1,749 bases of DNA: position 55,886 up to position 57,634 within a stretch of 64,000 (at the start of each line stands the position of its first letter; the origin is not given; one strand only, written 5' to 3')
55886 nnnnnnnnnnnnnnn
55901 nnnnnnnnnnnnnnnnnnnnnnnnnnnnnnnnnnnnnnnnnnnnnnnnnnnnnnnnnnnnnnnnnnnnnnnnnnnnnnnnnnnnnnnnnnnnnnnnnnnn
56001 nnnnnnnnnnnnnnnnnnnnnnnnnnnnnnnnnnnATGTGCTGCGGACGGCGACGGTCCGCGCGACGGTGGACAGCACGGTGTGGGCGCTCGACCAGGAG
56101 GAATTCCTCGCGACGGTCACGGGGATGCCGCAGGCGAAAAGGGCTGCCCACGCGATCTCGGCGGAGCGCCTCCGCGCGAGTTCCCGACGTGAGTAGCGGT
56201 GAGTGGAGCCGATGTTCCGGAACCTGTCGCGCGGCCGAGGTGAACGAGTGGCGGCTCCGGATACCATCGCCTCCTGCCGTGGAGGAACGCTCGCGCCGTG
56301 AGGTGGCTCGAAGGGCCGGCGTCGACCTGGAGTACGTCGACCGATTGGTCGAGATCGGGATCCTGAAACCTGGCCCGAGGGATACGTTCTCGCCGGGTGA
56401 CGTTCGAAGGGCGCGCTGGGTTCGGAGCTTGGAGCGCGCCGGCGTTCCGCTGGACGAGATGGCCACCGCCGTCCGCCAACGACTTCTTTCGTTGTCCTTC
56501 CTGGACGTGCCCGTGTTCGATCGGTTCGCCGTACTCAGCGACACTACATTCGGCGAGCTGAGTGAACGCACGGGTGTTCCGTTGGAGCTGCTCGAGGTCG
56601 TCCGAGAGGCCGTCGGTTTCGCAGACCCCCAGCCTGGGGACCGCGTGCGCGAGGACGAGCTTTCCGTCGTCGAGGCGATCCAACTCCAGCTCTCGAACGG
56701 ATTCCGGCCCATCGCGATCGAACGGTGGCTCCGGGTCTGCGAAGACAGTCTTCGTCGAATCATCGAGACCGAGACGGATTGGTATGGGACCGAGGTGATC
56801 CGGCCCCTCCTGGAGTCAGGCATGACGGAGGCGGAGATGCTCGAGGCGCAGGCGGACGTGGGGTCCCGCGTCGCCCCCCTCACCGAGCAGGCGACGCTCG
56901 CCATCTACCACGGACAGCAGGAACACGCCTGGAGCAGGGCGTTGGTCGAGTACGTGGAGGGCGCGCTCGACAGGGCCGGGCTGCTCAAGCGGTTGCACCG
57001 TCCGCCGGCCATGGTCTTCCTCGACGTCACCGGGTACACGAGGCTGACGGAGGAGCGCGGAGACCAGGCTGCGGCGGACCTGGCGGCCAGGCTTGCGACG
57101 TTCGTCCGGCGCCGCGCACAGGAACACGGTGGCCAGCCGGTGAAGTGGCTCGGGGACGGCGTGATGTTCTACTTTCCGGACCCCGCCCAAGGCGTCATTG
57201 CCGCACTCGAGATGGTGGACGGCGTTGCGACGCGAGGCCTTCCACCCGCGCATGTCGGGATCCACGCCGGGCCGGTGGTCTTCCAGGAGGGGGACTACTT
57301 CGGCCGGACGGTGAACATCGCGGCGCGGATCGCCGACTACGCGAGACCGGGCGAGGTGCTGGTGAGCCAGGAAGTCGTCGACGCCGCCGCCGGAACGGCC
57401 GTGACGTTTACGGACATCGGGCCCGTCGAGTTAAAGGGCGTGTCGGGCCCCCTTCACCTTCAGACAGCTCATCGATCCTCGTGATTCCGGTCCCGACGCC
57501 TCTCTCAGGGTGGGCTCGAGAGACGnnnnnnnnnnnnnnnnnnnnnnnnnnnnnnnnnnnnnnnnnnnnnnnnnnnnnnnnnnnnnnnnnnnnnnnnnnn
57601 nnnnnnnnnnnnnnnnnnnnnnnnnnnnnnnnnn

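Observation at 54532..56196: MFS transporter carrying its own cyclic-nucleotide receiver domain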

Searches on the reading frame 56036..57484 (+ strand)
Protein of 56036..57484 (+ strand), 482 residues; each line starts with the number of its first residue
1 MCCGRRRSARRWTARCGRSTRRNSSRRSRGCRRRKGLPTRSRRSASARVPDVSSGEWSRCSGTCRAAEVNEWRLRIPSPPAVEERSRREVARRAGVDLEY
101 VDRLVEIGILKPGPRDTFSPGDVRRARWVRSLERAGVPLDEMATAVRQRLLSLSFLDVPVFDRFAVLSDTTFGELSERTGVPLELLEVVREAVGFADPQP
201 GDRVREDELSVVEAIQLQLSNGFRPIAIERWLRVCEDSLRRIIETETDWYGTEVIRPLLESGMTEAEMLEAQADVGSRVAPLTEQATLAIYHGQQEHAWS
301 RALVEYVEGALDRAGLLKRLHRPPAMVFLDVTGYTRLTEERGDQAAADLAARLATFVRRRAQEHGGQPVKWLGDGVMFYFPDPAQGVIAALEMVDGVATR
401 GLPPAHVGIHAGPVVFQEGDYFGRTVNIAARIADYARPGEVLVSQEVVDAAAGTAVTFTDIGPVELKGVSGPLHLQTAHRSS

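Call 3: search_protein_families(library=pfam, proteins=[window:56036-57484:+], max_evalue=0.01)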
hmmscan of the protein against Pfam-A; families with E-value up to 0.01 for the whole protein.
window:56036-57484:+ (482 aa): 3 families
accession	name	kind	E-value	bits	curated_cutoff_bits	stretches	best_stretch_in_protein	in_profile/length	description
PF00211.25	Guanylate_cyc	-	9.3e-12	45.3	21.9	1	325-468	10-172/183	Adenylate and Guanylate cyclase catalytic domain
PF16701.10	Ad_Cy_reg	-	6.6e-10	39.5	28.6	1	125-283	20-170/186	Adenylate cyclase regulatory domain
PF13411.12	MerR_1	-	0.0034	17.9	21.6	0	88-146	4-66/69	MerR HTH family regulatory protein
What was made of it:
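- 56240..57484 (+): Downstream neighbour: Rv1264-type class III adenylate cyclase. The start is uncertain (GTG at 56240, 56279 or 56303). Regulatory domain about 56408-56884, catalytic domain about 57008-57439. Pfam Ad_Cy_reg plus Guanylate_cyc (call 3).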

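Call 4: search_protein_families(library=ncbifam, proteins=[window:56036-57484:+], max_evalue=0.01)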
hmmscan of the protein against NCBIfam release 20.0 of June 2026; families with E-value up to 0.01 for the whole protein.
window:56036-57484:+ (482 aa): 3 families
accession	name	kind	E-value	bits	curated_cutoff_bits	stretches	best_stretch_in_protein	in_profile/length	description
NF058673.1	LipAdnlyCyLipJMY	equivalog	1e-24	87.1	800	1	325-476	297-447/449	bifunctional lipase/adenylate cyclase LipJ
NF050798.1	TF_FtsR_Actino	equivalog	1.6e-06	28.4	150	1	79-138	103-162/223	transcriptional regulator FtsR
TIGR03903.1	TOMM_kin_cyc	equivalog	0.00051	18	705.75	1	336-448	304-433/1267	TOMM system kinase/cyclase fusion protein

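Call 47: search_solved_structures(query=window:56240-57481:+, max_evalue=0.001, show_alignments=2)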
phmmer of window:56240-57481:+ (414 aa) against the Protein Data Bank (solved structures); distinct sequences matched with E-value up to 0.001: 11.
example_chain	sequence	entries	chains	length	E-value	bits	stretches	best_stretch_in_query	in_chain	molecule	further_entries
1y10_A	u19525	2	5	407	2.1e-23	86.3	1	103-411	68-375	Hypothetical protein Rv1264/MT1302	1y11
1ybt_A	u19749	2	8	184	1.4e-19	73.7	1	257-407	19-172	hydrolase, alpha/beta hydrolase fold family | lipJ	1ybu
4wp9_A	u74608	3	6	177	9.8e-17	64.4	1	258-407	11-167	Ma1120 | Cyclase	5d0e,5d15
4wp8_A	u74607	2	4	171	1.1e-16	64.3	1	258-407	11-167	Ma1120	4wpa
4wp3_A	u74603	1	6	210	1.2e-16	64.1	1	257-407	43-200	Ma1120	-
5d0g_A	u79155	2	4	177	1.8e-14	56.9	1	258-407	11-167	Cyclase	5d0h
3mr7_A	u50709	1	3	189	2.8e-13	53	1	257-406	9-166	Adenylate/guanylate cyclase/hydrolase, alpha/beta fold family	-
3r5g_A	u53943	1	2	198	5.8e-11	45.4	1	254-319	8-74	CyaB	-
1wc0_A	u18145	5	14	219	5.5e-05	25.7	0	244-405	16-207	ADENYLATE CYCLASE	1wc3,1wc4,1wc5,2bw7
1fx2_A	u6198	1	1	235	9.6e-05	24.9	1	347-407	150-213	RECEPTOR-TYPE ADENYLATE CYCLASE GRESAG 4.1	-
1wc1_A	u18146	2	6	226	0.00012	24.6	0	256-405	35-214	ADENYLATE CYCLASE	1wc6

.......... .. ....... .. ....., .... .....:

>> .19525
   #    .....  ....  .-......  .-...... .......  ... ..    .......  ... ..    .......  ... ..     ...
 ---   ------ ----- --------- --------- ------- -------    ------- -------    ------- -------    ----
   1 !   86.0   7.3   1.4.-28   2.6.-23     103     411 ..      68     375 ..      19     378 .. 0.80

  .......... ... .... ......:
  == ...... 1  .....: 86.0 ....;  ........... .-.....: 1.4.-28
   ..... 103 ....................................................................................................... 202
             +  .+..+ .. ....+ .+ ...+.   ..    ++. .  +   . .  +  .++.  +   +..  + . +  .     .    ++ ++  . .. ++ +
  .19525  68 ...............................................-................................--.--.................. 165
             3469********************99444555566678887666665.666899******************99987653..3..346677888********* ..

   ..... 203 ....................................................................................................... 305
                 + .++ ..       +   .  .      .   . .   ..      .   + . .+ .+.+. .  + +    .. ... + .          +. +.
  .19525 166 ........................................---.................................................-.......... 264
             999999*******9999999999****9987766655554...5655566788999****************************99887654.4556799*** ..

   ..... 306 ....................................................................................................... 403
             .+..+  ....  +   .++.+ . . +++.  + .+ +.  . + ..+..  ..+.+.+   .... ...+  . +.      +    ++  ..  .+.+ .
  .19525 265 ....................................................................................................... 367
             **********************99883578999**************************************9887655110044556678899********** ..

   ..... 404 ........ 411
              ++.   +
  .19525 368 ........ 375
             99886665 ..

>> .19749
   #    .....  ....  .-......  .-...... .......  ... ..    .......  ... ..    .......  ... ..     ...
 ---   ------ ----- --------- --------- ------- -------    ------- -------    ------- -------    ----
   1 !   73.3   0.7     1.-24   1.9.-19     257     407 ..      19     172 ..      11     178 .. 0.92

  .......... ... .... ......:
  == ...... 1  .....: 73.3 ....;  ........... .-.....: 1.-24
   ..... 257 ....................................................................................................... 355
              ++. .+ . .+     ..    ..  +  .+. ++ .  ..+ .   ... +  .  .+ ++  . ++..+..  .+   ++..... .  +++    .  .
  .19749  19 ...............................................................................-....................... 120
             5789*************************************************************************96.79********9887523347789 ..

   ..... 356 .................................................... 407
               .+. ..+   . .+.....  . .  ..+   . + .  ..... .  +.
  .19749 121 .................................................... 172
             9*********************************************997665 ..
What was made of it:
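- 56240..57484 (+): Alignment to Rv1264 chain 1y10_A over both domains, E 2.1e-23 (call 47).
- The KxxGD motif, the metal-binding Asp residues and the GD(W/Y)FG motif are all kept (call 47).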
